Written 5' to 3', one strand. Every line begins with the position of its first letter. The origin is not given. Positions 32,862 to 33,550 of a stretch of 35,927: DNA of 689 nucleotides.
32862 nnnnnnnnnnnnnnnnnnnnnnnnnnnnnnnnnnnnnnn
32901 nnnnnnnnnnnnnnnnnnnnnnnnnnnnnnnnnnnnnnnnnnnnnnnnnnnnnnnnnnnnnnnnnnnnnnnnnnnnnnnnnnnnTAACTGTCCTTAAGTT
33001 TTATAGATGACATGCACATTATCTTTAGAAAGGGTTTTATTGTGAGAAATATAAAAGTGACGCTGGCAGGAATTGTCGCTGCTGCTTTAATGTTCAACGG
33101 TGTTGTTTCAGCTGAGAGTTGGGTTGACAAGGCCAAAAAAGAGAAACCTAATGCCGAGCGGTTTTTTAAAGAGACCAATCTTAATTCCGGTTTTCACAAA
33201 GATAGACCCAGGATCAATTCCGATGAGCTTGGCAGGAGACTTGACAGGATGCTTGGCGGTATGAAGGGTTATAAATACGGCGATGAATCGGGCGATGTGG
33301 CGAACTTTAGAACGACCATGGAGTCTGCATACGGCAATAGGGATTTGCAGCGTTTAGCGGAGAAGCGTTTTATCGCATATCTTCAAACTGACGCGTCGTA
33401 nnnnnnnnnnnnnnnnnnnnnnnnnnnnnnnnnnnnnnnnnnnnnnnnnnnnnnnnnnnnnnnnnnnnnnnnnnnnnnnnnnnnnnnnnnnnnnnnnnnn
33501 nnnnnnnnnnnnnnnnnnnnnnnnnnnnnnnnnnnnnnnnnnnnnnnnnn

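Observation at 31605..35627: The pair 'TAT-dehydrogenase followed by a secreted HEAT-solenoid protein' occurs twice, with swapped terminal domains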

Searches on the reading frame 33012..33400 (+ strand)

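Call 43: search_protein_families(library=pfam, proteins=[window:33012-33400:+], max_evalue=10)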
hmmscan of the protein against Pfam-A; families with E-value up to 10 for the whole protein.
window:33012-33400:+ (129 aa): 1 family
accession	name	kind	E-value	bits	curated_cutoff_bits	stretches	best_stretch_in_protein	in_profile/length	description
PF08080.17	zf-RNPHF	-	0.021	15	22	1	70-92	3-25/36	RNPHF zinc finger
